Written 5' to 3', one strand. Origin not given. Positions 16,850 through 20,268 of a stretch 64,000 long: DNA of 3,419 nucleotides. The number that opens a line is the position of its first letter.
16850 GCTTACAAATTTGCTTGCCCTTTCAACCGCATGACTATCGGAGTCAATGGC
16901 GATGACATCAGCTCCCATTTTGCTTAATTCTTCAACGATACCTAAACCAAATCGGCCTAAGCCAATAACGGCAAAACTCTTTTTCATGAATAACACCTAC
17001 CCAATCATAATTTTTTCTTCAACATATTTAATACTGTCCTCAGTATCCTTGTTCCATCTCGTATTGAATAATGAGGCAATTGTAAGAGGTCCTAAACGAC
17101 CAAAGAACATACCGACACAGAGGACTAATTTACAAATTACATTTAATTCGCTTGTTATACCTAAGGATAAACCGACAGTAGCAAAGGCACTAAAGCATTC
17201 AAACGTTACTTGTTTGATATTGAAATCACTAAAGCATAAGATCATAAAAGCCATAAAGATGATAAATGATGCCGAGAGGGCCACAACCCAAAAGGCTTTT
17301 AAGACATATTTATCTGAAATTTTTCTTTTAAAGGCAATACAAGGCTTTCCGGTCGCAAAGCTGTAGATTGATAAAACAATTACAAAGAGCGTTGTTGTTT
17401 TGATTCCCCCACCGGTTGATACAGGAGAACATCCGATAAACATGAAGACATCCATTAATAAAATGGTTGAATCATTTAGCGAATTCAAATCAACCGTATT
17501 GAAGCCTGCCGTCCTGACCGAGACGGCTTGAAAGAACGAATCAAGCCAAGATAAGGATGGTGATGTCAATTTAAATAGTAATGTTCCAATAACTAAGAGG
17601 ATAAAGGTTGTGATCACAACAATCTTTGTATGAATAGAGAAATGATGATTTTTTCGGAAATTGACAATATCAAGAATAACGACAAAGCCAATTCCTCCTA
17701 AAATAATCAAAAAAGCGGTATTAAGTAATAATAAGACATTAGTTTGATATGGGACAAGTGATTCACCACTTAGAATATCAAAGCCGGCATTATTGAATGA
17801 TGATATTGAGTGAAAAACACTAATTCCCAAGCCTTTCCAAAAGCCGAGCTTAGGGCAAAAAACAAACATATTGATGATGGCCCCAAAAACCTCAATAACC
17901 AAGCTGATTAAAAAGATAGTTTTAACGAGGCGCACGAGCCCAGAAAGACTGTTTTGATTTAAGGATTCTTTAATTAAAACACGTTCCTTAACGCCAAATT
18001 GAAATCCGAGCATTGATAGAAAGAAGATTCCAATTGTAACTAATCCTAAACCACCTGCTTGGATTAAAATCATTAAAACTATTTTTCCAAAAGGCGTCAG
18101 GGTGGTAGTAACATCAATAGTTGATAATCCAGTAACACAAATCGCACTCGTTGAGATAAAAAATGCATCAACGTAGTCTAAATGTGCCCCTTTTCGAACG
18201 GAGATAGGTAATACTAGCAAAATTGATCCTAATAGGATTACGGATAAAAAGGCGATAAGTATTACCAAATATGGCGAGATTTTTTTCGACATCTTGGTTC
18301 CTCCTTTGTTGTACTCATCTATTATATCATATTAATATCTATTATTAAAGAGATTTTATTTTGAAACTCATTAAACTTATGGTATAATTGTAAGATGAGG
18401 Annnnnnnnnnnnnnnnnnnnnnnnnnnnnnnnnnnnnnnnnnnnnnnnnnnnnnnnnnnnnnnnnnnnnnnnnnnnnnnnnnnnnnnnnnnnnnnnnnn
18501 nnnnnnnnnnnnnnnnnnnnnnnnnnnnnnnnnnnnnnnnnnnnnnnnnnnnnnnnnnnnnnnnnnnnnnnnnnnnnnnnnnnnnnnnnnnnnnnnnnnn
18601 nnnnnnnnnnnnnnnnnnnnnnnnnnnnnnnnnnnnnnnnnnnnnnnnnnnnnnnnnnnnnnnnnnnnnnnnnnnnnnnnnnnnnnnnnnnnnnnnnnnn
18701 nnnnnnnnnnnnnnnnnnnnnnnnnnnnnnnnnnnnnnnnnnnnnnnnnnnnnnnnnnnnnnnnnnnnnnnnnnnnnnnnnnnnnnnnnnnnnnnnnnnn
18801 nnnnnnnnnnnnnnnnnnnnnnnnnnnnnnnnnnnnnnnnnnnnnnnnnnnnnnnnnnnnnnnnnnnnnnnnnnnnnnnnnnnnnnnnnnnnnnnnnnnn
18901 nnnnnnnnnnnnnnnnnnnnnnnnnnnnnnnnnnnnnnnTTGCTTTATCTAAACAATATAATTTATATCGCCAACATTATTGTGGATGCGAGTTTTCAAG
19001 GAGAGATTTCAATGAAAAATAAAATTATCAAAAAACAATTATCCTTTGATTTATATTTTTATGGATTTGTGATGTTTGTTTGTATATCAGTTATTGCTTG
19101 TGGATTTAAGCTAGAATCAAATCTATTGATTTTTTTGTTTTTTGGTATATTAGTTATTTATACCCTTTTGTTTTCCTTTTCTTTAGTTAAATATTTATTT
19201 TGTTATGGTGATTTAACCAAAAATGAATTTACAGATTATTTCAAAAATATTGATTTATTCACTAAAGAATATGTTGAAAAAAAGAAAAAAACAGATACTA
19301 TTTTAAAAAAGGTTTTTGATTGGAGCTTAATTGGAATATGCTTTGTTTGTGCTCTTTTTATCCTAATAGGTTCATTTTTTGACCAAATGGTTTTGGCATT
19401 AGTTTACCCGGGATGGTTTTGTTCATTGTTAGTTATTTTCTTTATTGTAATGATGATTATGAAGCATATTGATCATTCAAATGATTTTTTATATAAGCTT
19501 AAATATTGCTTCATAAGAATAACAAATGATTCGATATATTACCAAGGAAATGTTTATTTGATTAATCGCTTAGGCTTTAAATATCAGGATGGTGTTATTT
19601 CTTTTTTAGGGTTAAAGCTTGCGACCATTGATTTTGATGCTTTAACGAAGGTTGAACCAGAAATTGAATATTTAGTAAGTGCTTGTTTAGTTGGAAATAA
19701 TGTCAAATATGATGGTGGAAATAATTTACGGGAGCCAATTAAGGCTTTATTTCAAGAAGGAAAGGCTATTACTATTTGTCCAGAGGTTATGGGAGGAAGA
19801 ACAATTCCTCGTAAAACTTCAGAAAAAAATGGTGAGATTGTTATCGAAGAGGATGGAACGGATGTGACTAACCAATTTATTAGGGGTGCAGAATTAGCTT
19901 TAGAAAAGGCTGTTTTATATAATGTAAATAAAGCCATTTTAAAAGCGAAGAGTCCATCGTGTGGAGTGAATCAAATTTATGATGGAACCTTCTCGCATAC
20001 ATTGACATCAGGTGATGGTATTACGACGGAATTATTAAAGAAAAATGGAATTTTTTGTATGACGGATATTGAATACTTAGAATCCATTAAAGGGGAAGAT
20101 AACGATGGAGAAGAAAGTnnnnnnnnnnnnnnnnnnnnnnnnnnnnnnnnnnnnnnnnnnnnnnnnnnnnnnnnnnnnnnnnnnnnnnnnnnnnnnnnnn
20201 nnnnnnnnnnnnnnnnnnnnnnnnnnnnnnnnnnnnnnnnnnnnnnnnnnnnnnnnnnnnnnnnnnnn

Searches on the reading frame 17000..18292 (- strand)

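Call 53: search_protein_families(library=pfam, proteins=[window:17000-18292:-], max_evalue=0.00001)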
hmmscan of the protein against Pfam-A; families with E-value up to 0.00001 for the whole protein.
window:17000-18292:- (431 aa): 1 family
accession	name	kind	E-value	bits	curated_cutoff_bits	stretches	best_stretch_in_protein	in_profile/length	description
PF02386.22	TrkH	-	2e-55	188.6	27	2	227-410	294-491/502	Cation transport protein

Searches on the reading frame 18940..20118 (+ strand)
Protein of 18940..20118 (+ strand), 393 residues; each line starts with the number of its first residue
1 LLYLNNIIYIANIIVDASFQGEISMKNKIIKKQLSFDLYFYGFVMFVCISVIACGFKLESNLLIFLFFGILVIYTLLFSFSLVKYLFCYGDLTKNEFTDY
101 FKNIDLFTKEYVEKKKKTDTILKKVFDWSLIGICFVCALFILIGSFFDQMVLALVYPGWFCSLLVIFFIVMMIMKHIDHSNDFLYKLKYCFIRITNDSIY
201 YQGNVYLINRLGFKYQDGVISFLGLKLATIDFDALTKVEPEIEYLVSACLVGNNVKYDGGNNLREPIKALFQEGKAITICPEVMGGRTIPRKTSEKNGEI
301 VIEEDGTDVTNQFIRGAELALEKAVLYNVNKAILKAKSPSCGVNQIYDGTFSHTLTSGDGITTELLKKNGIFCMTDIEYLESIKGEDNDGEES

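Call 53: search_protein_families(library=pfam, proteins=[window:18940-20118:+], max_evalue=0.00001)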
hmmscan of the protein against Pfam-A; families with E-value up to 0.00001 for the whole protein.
window:18940-20118:+ (393 aa): 1 family
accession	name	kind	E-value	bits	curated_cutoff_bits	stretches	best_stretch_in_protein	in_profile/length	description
PF04463.17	2-thiour_desulf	-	2.1e-40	138.5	34.7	1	245-375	2-138/141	2-thiouracil desulfurase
